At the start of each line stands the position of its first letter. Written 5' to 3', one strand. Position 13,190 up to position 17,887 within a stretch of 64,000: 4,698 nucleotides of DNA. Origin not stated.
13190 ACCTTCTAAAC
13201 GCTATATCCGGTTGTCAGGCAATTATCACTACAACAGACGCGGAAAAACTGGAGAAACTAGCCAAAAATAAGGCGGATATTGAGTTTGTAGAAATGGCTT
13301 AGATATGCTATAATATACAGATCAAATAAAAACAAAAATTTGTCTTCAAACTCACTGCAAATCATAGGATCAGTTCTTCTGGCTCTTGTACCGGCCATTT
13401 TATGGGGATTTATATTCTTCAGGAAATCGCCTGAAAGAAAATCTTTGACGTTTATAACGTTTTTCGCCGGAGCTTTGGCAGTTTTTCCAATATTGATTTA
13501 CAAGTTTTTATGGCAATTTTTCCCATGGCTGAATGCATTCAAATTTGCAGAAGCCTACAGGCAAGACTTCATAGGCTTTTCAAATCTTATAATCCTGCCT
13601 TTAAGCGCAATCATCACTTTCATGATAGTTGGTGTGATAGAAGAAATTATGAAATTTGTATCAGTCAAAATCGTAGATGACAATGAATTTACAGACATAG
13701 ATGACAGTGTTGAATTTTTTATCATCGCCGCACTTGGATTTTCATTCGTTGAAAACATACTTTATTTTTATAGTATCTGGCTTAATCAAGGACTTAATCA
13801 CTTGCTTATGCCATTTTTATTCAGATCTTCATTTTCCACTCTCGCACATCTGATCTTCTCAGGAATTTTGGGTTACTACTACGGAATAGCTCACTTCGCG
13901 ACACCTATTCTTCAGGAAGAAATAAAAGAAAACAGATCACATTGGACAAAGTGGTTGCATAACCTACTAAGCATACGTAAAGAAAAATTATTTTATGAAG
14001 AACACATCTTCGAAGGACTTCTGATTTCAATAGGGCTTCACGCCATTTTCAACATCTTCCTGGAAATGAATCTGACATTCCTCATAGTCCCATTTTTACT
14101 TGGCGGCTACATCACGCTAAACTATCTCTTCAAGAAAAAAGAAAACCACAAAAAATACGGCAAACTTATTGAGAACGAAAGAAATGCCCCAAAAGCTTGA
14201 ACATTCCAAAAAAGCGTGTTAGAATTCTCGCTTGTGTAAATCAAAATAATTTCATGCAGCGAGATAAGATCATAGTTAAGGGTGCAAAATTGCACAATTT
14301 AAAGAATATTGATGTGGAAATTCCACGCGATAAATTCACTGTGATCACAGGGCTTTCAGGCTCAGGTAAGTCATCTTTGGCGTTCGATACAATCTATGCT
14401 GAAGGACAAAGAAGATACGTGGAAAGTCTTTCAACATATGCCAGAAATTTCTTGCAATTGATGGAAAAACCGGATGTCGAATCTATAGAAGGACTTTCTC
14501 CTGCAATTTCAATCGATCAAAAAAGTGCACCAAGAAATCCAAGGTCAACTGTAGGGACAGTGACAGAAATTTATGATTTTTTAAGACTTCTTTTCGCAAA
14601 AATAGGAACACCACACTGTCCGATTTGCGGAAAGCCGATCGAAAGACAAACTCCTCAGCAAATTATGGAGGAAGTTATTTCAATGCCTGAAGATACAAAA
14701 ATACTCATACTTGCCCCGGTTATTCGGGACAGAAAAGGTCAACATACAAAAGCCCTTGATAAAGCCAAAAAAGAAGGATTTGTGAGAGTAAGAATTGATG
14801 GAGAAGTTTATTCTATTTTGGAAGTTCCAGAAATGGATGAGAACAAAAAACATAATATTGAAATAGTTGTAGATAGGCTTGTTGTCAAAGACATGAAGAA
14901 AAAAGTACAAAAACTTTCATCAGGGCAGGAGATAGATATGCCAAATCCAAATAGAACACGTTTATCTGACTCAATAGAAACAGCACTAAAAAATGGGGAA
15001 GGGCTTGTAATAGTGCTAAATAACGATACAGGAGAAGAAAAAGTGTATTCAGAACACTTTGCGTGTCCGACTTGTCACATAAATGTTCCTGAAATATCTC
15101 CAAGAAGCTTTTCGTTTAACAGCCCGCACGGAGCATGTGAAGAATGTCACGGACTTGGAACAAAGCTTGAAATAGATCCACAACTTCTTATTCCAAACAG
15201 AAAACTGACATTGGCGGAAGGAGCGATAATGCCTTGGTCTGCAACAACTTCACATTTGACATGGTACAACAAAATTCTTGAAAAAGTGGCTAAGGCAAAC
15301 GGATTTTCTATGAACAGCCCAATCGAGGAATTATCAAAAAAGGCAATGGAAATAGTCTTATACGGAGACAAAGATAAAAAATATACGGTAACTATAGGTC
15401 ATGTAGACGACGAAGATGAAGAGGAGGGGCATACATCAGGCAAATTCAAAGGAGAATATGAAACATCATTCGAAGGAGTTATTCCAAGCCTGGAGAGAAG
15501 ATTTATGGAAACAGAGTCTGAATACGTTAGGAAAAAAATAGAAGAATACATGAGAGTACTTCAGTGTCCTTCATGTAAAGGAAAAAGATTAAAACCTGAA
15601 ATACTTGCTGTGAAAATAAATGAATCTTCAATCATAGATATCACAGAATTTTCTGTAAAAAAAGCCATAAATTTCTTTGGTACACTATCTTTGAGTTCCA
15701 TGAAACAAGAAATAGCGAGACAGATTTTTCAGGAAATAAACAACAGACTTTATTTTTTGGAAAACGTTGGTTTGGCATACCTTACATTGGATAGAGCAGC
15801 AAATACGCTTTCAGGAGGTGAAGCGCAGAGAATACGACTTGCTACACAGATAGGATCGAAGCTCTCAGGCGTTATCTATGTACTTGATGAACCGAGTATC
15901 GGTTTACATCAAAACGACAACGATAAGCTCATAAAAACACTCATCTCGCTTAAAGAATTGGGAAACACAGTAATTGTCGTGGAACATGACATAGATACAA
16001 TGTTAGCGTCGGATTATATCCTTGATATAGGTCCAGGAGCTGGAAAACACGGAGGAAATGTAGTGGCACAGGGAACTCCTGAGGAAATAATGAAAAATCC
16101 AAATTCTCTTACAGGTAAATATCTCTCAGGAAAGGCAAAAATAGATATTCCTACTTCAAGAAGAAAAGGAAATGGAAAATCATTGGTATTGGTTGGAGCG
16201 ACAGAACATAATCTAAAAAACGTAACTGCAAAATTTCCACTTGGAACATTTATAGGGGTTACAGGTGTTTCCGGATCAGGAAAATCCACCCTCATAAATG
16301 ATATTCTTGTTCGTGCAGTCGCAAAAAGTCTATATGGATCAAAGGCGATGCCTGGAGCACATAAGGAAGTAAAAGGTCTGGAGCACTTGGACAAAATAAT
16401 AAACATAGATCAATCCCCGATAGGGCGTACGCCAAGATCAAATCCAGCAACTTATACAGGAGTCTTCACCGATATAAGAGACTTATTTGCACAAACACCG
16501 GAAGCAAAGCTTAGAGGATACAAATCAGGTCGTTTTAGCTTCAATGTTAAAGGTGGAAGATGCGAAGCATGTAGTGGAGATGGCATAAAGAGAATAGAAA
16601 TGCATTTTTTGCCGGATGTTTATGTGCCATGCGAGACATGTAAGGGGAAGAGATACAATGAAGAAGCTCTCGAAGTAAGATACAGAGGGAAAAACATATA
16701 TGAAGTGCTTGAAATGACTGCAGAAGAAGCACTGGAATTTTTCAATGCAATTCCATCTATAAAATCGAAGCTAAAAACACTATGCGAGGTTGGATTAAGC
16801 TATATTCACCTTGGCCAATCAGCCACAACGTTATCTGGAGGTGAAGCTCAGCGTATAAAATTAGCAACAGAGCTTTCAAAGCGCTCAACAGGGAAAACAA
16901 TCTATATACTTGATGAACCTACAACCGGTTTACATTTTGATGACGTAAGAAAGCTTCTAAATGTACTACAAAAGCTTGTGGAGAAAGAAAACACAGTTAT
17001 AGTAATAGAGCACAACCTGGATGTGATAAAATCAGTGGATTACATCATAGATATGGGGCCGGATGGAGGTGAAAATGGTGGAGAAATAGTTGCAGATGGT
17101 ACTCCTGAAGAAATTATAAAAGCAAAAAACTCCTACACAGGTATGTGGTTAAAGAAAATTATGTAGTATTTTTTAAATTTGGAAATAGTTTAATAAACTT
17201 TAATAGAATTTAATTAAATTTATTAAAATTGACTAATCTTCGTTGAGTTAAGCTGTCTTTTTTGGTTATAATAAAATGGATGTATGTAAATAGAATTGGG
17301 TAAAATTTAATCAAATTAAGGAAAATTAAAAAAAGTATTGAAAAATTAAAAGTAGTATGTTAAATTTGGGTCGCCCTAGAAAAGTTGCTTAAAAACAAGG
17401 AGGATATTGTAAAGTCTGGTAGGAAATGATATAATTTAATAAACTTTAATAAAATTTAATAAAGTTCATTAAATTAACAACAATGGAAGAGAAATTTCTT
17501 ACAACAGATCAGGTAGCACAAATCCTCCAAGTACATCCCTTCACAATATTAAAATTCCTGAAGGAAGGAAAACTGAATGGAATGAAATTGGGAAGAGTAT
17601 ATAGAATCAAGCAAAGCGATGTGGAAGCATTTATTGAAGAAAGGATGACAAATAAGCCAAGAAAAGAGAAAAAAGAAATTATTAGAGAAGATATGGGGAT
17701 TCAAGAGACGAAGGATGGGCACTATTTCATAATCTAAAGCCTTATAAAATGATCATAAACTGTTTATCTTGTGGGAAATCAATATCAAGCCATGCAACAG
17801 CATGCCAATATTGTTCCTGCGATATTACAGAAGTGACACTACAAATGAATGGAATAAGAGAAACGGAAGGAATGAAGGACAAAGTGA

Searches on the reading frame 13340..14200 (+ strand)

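Call 66: search_protein_families(library=pfam, proteins=[window:13340-14200:+], max_evalue=0.0001)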
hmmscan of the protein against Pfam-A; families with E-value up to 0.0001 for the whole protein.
window:13340-14200:+ (286 aa): 1 family
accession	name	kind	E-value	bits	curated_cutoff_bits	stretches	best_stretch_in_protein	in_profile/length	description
PF13367.11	PrsW-protease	-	5.6e-21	75.4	23.5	1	34-246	3-179/196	PrsW family intramembrane metalloprotease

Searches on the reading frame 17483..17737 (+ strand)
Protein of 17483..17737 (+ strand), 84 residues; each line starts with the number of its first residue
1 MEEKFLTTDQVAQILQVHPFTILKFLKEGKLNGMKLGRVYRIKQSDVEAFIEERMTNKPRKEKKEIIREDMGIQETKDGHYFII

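Call 66: search_protein_families(library=pfam, proteins=[window:17483-17737:+], max_evalue=0.0001)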
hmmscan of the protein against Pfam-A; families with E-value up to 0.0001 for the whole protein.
window:17483-17737:+ (84 aa): 1 family
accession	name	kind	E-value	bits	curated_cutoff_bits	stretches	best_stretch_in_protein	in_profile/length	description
PF12728.13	HTH_17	-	1.5e-13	51.2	27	1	5-54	1-50/51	Helix-turn-helix domain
